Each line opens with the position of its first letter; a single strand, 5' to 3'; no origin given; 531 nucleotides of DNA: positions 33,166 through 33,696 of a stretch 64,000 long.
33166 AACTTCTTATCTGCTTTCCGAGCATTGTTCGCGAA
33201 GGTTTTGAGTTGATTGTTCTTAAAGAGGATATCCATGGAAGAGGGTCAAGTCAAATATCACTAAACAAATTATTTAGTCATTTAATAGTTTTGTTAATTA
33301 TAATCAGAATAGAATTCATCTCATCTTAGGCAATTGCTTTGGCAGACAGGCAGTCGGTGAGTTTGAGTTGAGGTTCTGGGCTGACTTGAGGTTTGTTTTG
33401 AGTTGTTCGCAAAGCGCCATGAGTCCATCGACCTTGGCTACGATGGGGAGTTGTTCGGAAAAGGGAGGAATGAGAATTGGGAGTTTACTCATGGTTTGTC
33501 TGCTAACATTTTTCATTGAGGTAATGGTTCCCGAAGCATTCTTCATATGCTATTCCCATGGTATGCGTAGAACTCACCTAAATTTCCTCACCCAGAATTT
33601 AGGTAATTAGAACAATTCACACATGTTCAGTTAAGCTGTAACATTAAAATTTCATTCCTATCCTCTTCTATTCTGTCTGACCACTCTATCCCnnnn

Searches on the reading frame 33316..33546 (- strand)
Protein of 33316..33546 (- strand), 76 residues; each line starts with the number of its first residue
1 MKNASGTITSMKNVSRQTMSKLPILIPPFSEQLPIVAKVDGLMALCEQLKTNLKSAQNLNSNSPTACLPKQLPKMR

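Call 66: search_protein_families(library=pfam, proteins=[window:33316-33546:-], max_evalue=0.01)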
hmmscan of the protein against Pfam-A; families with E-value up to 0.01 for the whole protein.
window:33316-33546:- (76 aa): 0 families

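Call 84: search_protein_families(library=padloc, proteins=[window:33316-33546:-], max_evalue=0.001)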
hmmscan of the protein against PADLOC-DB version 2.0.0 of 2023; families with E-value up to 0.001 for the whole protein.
window:33316-33546:- (76 aa): 26 families (the best 25 are shown)
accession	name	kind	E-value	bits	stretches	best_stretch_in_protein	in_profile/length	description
PDLC03056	Specificity_I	-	6.9e-13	45.9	1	2-52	376-426/590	Type I specificity subunit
PDLC03179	Specificity_I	-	1.1e-12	45.6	1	5-60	521-576/589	Type I specificity subunit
PDLC03096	Specificity_I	-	3.1e-11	40.7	1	4-60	208-262/658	Type I specificity subunit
PDLC03196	Specificity_I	-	8.3e-11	38.7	1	14-64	528-578/792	Type I specificity subunit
PDLC04137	mad5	-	3e-08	31.3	1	2-58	329-384/392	mads_5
PDLC03076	Specificity_I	-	1.3e-07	29.2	1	6-64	192-250/488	Type I specificity subunit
PDLC03189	Specificity_I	-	1.5e-07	28.7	1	5-58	126-179/459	Type I specificity subunit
PDLC03169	Specificity_I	-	2.4e-07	28.5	1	8-56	139-187/461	Type I specificity subunit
PDLC03127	Specificity_I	-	4.4e-07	27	1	5-59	139-192/571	Type I specificity subunit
PDLC03107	Specificity_I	-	1.2e-06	25.9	1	3-61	323-381/392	Type I specificity subunit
PDLC03162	Specificity_I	-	1.2e-06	25.6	1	8-64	346-402/431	Type I specificity subunit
PDLC03150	Specificity_I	-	1.4e-06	25.4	1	15-58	379-422/475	Type I specificity subunit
PDLC03195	Specificity_I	-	2.1e-06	24.6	1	9-66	448-503/512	Type I specificity subunit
PDLC03079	Specificity_I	-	3.3e-06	24.5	1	8-59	380-431/470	Type I specificity subunit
PDLC03148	Specificity_I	-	1.4e-05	22.1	1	2-52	382-432/453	Type I specificity subunit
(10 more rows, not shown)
